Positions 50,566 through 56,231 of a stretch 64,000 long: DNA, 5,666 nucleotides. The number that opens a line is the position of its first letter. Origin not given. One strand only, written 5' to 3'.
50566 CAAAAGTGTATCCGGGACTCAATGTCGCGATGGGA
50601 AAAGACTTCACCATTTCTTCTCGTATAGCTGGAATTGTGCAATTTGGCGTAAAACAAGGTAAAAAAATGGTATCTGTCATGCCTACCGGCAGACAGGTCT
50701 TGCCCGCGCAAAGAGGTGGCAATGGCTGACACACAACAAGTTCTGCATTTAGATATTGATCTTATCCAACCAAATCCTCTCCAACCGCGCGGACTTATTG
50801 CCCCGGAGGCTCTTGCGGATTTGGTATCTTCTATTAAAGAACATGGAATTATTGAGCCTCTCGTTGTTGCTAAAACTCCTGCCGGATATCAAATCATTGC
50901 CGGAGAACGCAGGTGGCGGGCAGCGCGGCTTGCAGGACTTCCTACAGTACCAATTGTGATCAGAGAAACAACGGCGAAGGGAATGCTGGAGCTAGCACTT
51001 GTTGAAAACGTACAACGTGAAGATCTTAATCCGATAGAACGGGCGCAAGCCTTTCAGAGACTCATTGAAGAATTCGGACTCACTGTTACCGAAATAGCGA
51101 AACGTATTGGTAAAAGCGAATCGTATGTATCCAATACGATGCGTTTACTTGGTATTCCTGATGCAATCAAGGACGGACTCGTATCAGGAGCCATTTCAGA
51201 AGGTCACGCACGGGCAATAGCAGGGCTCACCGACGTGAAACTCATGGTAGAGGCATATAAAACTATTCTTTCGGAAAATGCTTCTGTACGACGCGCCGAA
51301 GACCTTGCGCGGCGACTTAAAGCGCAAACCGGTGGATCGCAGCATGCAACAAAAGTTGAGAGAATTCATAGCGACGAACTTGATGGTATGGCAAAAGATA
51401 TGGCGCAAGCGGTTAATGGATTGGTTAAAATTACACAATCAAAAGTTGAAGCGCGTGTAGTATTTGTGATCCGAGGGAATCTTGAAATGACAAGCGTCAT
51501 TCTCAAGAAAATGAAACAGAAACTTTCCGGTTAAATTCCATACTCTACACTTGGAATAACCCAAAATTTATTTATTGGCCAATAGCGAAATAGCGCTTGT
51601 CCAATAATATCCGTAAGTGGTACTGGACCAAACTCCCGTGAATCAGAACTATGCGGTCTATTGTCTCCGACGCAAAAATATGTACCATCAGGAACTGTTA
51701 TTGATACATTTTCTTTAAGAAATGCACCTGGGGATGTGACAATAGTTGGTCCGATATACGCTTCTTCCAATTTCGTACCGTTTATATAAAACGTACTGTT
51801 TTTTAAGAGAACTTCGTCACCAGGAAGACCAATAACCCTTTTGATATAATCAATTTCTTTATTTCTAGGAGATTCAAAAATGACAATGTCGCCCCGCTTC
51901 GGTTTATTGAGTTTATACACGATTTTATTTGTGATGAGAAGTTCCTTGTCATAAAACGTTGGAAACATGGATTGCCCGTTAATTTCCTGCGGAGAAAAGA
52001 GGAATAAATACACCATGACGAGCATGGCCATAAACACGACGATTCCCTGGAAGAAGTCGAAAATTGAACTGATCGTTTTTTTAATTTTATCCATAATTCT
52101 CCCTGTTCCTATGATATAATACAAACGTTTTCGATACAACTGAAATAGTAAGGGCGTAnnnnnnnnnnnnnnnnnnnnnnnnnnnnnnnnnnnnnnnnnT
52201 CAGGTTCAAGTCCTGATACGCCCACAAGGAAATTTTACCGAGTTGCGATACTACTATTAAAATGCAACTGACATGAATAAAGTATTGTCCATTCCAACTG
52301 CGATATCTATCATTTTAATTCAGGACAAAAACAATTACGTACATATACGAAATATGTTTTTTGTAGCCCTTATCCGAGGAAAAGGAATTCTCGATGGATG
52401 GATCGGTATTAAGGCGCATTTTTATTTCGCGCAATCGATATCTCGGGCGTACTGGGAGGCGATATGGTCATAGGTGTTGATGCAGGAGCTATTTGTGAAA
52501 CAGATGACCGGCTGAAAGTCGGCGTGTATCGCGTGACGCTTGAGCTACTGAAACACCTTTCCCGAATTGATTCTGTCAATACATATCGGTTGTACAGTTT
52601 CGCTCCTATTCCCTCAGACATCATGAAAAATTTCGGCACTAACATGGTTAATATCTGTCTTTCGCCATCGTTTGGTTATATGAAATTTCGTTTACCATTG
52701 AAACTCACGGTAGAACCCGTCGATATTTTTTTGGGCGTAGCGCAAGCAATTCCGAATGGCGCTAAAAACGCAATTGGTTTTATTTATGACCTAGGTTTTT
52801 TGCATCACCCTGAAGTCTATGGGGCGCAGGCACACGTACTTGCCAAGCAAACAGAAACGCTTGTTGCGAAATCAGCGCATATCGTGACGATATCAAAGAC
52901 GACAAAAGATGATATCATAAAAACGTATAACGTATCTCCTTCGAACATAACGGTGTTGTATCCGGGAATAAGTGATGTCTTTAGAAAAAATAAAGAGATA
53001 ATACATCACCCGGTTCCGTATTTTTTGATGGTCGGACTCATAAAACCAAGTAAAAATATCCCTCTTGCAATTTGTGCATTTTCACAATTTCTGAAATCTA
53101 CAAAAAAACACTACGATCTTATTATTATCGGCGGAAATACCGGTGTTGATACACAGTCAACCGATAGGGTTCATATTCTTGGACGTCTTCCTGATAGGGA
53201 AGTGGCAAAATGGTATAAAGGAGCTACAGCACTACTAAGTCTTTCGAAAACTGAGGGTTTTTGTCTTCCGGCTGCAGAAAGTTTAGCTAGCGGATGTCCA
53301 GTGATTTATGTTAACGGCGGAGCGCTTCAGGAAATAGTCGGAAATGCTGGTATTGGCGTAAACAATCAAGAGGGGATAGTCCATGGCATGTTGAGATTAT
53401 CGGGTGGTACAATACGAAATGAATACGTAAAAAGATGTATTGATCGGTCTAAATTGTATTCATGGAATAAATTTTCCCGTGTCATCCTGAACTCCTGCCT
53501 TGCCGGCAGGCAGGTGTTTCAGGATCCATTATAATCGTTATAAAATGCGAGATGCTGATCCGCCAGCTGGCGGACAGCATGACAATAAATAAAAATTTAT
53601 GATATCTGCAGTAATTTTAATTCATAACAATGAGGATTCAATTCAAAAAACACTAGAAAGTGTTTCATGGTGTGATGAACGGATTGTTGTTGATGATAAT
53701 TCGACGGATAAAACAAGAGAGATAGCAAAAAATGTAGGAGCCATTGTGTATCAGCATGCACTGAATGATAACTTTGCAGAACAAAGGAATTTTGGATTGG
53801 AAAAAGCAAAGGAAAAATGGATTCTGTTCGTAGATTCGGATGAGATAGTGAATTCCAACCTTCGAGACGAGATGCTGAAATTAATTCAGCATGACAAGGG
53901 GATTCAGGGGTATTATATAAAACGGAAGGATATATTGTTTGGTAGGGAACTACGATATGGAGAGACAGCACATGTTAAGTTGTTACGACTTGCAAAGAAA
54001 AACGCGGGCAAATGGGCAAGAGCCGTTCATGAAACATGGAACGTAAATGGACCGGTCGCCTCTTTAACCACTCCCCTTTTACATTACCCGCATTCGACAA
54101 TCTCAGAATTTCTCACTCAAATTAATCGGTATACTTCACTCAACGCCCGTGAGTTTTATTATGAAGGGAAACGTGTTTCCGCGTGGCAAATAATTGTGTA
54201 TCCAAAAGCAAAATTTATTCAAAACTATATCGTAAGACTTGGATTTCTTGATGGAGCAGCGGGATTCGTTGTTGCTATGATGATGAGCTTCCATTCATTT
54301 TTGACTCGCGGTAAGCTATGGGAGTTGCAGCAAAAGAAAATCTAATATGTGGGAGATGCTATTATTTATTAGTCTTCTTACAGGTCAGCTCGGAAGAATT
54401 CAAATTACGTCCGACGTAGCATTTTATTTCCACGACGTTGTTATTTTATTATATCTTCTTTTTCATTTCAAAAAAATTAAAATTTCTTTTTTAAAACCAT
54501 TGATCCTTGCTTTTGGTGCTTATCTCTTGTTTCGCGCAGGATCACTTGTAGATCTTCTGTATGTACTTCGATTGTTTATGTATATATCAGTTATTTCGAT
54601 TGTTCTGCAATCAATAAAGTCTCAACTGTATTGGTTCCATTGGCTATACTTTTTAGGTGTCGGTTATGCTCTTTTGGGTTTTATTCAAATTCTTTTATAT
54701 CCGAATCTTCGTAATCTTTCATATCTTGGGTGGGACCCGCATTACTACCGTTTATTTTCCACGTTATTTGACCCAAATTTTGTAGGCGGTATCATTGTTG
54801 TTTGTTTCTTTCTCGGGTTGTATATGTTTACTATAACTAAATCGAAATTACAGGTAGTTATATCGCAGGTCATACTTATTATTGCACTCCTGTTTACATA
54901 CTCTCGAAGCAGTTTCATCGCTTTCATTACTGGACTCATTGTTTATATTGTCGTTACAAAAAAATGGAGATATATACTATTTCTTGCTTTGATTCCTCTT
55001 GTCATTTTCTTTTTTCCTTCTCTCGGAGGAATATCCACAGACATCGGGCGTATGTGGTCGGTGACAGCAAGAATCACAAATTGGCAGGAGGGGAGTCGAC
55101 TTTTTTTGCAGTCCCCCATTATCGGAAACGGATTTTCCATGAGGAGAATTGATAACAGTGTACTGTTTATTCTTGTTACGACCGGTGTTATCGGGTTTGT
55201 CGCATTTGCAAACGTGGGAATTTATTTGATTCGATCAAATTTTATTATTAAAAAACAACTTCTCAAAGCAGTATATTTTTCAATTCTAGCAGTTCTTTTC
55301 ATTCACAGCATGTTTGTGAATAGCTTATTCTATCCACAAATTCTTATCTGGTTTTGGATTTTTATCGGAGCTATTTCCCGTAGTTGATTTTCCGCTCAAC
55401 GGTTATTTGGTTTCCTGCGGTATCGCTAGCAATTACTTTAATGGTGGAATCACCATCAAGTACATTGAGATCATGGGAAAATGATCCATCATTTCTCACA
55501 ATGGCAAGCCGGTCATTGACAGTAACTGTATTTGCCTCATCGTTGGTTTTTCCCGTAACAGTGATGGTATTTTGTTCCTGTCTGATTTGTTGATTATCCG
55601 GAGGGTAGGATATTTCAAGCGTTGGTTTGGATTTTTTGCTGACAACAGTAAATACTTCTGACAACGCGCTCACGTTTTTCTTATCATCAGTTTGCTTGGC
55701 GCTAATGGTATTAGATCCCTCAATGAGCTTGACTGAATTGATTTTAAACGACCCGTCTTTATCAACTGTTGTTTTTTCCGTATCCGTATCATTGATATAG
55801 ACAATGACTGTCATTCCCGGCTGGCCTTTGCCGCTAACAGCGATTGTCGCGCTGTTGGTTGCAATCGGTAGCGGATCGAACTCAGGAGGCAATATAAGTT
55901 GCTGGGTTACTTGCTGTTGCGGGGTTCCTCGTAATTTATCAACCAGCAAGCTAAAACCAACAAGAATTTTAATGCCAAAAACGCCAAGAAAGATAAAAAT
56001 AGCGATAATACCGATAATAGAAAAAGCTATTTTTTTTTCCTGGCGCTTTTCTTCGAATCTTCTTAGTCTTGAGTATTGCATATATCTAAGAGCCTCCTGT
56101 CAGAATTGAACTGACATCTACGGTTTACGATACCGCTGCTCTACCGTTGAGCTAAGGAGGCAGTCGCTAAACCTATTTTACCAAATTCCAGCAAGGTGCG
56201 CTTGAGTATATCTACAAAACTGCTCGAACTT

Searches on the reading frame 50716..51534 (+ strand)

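Call 56: search_protein_families(library=pfam, proteins=[window:50716-51534:+], max_evalue=0.0001)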
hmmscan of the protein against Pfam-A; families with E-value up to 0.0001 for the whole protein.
window:50716-51534:+ (272 aa): 4 families
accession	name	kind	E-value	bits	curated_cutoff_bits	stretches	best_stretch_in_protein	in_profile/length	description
PF17762.8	HTH_ParB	-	1.2e-32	112.5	22.6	1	102-202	1-101/102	ParB HTH domain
PF02195.25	ParB_N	-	7.1e-32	109.8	26.3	1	8-100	2-95/95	ParB N-terminal domain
PF08535.16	KorB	-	5.4e-06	26.7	22.3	1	121-162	3-44/89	KorB domain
PF13384.12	HTH_23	-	7.7e-06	26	24.6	1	107-142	5-38/50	Homeodomain-like domain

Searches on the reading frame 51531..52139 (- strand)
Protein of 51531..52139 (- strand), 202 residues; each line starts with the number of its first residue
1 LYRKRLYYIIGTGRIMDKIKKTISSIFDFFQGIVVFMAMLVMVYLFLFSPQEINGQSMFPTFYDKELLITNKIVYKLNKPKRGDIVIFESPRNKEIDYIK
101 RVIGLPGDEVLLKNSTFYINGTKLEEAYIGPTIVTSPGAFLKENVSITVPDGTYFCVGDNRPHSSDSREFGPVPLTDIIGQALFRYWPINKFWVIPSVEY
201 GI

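Call 56: search_protein_families(library=pfam, proteins=[window:51531-52139:-], max_evalue=0.0001)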
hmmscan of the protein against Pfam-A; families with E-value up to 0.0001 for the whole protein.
window:51531-52139:- (202 aa): 1 family
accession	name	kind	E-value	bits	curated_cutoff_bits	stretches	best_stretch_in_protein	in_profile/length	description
PF10502.14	Peptidase_S26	-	2.2e-49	168.1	22.9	1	29-187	4-168/168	Signal peptidase, peptidase S26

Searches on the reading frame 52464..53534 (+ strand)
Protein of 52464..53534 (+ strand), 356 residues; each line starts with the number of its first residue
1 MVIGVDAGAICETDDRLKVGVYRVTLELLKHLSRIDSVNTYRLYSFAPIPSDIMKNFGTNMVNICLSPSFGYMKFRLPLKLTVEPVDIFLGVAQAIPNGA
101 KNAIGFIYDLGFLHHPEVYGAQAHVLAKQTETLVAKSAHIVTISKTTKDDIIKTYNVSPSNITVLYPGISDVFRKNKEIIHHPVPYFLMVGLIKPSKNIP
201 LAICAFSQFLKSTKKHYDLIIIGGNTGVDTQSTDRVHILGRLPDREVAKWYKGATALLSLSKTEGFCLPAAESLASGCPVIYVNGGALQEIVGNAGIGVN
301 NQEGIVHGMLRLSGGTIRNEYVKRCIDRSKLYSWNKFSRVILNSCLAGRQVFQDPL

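Call 7: search_protein_families(library=pfam, proteins=[window:52464-53534:+])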
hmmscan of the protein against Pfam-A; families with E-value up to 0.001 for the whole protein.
window:52464-53534:+ (356 aa): 4 families
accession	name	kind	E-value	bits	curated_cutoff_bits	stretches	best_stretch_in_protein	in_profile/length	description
PF00534.26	Glycos_transf_1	-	1.3e-17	64.3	26.4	1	177-299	8-138/172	Glycosyl transferases group 1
PF13692.12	Glyco_trans_1_4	-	3.9e-15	56.8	27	1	185-312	2-139/142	Glycosyl transferases group 1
PF20706.3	GT4-conflict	-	4e-06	26.5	26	1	127-282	137-310/385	Family 4 Glycosyltransferase in conflict systems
PF13439.12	Glyco_transf_4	-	5.7e-06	26.9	28.5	1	122-169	118-166/170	Glycosyltransferase Family 4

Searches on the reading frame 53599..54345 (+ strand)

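Call 7: search_protein_families(library=pfam, proteins=[window:53599-54345:+])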
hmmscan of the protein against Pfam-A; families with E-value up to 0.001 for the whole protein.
window:53599-54345:+ (248 aa): 3 families
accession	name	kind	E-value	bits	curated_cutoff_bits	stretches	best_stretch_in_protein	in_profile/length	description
PF00535.33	Glycos_transf_2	-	5.2e-20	72.5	23.3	1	3-106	1-115/168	Glycosyl transferase family 2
PF10111.15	Glyco_tranf_2_2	-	1.2e-07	31.9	27.3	1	4-99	2-109/276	Glycosyltransferase like family 2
PF13704.12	Glyco_tranf_2_4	-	4.8e-06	27.4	27.5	1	10-86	2-86/98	Glycosyl transferase family 2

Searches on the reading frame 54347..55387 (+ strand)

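Call 7: search_protein_families(library=pfam, proteins=[window:54347-55387:+])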
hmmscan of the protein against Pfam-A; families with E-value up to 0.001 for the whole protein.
window:54347-55387:+ (346 aa): 1 family
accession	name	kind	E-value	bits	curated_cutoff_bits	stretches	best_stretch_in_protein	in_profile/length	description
PF04932.20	Wzy_C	-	7.7e-11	42.4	31.7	1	175-287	4-148/149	O-Antigen ligase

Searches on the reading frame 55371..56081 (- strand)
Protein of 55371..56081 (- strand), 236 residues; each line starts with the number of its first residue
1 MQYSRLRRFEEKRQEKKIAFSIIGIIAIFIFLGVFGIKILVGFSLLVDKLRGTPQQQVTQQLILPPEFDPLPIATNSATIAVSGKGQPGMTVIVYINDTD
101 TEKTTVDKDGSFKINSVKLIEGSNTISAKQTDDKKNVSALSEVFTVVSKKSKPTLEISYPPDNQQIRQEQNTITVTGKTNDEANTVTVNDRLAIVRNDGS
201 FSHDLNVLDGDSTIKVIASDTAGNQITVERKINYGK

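Call 7: search_protein_families(library=pfam, proteins=[window:55371-56081:-])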
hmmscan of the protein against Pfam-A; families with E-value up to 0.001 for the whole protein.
window:55371-56081:- (236 aa): 4 families
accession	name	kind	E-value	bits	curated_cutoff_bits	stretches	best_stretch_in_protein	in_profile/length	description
PF09136.16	Glucodextran_B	-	6.6e-22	77.7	27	2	153-233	1-80/83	Glucodextranase, domain B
PF17936.7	Big_6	-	3e-13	50.3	27.6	2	76-142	11-78/83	Bacterial Ig domain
PF19077.6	Big_13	-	2.8e-07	31.4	27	1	75-142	24-95/102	Bacterial Ig-like domain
PF17425.8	Arylsulfotran_N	-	8.9e-05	22.9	24.2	0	140-189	23-70/88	Arylsulfotransferase Ig-like domain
